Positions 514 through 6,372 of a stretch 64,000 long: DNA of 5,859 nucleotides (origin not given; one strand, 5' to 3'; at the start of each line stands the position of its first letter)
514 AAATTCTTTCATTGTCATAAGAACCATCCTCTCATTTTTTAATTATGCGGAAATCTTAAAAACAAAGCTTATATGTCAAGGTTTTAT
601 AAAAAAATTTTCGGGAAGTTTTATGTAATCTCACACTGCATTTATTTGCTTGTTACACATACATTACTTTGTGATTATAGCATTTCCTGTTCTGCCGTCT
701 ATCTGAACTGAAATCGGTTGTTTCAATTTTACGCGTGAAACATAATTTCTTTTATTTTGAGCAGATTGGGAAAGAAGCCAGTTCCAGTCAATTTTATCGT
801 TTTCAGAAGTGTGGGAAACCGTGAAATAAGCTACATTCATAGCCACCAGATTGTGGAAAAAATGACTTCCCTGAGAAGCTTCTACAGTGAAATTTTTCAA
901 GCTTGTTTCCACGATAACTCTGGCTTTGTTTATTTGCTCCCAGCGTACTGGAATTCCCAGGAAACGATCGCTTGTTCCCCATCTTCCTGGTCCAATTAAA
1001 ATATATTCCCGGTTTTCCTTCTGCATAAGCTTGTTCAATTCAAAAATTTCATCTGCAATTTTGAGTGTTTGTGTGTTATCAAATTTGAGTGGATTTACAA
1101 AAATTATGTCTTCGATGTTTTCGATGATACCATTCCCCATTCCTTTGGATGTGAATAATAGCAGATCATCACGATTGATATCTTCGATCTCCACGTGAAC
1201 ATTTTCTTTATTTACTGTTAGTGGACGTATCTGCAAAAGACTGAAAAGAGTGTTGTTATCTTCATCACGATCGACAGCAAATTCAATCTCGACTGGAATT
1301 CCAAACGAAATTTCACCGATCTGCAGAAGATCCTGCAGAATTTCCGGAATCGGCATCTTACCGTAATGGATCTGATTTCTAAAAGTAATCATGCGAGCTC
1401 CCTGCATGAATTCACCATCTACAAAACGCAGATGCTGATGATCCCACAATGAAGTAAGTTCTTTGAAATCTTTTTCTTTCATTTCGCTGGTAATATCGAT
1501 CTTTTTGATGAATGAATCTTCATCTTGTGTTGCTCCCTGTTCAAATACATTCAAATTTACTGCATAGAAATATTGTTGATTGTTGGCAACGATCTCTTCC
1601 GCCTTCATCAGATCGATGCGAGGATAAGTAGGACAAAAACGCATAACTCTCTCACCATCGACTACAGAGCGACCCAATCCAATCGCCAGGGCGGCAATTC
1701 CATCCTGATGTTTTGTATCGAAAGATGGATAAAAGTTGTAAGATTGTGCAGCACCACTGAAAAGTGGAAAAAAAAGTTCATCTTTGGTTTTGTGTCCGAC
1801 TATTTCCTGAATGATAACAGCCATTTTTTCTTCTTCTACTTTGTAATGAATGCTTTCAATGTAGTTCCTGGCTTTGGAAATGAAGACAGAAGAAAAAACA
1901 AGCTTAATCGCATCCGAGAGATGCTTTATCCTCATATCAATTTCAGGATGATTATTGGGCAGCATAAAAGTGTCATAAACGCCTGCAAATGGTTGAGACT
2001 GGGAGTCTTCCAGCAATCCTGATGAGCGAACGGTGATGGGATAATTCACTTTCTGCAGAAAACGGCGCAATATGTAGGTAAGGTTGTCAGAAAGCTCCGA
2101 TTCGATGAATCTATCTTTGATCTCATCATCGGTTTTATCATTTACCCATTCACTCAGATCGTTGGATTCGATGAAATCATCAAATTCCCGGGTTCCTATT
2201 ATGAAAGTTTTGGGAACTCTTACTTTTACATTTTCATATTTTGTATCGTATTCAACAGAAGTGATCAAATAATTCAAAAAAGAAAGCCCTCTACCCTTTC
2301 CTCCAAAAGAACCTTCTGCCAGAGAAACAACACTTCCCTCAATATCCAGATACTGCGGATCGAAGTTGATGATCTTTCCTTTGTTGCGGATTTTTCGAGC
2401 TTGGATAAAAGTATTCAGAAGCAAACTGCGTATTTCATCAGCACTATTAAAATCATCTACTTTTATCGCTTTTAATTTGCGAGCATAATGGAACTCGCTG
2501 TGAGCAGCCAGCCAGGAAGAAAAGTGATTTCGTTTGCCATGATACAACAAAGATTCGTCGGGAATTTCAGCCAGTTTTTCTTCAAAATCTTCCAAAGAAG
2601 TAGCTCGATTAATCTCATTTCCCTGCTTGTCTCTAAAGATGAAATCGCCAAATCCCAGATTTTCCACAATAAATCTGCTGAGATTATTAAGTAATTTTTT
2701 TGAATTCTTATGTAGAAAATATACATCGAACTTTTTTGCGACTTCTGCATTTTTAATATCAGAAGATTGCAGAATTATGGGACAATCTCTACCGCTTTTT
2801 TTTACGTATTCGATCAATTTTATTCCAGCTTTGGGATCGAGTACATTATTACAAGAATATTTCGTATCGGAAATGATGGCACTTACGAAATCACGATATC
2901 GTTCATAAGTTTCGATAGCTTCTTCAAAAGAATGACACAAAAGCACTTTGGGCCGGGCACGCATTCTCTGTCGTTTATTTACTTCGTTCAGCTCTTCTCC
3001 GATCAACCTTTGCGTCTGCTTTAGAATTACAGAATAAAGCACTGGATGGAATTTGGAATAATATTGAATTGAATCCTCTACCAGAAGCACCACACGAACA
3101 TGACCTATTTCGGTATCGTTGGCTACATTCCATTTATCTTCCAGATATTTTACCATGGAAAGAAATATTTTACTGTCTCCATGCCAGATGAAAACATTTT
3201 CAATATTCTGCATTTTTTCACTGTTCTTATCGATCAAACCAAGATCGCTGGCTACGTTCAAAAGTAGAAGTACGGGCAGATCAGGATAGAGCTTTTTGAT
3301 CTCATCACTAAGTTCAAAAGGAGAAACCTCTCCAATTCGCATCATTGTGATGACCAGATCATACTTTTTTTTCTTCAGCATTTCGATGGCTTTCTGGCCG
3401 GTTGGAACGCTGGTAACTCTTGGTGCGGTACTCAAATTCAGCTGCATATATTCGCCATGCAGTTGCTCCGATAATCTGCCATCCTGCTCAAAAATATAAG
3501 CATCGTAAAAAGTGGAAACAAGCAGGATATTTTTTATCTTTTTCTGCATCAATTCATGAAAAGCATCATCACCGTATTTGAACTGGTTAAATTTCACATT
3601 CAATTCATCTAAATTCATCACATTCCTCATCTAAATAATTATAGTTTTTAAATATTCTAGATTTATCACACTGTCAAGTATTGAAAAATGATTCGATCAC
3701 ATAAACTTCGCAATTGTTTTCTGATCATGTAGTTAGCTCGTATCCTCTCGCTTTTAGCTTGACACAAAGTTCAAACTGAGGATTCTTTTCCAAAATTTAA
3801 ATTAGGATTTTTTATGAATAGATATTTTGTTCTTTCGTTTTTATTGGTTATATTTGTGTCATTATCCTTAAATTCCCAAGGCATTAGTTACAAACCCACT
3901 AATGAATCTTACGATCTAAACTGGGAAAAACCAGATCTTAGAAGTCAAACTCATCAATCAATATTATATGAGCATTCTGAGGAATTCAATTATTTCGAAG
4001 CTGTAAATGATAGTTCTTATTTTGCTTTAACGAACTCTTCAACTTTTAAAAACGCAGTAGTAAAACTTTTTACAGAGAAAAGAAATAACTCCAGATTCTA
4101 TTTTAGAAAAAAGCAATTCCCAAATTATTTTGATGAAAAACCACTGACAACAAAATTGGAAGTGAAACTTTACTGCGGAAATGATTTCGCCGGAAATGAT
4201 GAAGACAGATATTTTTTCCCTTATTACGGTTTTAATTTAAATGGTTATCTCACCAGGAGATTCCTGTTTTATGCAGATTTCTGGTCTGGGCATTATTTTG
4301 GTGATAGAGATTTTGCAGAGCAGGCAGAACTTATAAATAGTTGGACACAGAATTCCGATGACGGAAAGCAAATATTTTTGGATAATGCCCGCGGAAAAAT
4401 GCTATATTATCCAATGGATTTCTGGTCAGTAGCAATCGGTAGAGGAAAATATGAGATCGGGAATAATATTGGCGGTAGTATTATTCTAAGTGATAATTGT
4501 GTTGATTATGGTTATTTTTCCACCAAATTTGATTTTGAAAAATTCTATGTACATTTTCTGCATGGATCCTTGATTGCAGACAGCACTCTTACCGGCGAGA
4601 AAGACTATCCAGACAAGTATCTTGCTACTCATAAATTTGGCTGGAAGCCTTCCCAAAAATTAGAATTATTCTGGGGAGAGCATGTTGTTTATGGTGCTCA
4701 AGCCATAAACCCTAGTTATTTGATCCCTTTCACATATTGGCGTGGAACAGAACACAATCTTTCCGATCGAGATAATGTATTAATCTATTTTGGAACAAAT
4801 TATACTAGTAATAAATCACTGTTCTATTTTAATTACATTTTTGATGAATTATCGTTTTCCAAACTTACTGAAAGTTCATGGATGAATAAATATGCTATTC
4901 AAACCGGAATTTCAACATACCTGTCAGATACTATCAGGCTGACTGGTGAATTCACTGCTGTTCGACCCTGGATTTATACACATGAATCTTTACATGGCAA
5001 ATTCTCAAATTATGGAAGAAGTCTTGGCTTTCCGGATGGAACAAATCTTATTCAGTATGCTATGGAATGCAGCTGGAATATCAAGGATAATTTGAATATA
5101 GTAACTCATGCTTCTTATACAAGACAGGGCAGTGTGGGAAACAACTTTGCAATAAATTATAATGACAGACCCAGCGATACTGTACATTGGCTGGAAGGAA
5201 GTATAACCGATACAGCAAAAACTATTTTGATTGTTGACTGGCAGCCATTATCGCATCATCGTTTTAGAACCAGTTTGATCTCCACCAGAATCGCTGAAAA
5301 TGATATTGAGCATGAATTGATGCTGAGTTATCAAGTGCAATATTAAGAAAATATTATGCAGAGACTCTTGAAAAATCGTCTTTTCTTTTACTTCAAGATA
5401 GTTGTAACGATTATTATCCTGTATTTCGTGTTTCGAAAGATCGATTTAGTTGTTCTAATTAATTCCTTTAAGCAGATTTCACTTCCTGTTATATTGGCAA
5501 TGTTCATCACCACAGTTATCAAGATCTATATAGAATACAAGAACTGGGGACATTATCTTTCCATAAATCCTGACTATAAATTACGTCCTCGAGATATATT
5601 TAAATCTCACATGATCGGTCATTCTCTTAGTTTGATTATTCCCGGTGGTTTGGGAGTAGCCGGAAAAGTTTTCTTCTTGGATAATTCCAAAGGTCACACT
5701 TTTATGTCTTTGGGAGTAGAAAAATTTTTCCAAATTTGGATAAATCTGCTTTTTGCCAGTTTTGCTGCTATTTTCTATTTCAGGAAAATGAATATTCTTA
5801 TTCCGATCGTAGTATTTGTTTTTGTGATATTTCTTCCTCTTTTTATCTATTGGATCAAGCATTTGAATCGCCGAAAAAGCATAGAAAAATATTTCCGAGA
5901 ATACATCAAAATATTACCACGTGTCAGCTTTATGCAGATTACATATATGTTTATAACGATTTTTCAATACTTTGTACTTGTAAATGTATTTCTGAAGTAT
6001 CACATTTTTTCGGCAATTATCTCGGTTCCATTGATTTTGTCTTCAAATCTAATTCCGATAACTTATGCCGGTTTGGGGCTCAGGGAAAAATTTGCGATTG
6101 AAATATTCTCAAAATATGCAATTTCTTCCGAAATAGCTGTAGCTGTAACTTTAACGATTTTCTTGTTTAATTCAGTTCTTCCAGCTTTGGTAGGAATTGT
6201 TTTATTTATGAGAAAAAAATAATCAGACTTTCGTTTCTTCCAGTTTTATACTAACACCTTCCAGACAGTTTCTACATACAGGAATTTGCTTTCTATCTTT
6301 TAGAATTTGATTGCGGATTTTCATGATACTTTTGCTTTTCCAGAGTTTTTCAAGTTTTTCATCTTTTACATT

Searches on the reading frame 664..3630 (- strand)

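Call 69: search_protein_families(library=pfam, proteins=[window:664-3630:-])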
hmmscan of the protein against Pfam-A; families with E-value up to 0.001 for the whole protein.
window:664-3630:- (988 aa): 2 families
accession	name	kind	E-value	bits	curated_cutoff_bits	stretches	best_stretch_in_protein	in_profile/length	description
PF01326.24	PPDK_N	-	2.9e-40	139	27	1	441-818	3-323/328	Pyruvate phosphate dikinase, AMP/ATP-binding domain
PF00072.30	Response_reg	-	6.8e-08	33.1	30.2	1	65-123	19-76/111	Response regulator receiver domain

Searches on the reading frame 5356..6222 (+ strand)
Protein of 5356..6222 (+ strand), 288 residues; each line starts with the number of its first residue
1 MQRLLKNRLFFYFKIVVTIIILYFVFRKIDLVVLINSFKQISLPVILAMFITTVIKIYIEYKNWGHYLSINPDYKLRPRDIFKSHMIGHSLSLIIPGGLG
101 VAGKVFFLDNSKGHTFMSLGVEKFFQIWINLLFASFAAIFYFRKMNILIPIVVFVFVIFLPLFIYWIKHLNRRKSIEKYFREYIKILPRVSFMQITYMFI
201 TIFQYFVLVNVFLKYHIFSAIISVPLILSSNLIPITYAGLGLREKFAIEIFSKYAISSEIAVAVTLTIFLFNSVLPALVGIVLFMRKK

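Call 11: search_protein_families(library=pfam, proteins=[window:5356-6222:+])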
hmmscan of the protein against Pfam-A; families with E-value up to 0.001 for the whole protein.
window:5356-6222:+ (288 aa): 1 family
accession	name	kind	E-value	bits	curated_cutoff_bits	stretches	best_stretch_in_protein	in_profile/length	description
PF03706.18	LPG_synthase_TM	-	8e-20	71.9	33.4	1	13-280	3-302/302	Lysylphosphatidylglycerol synthase TM region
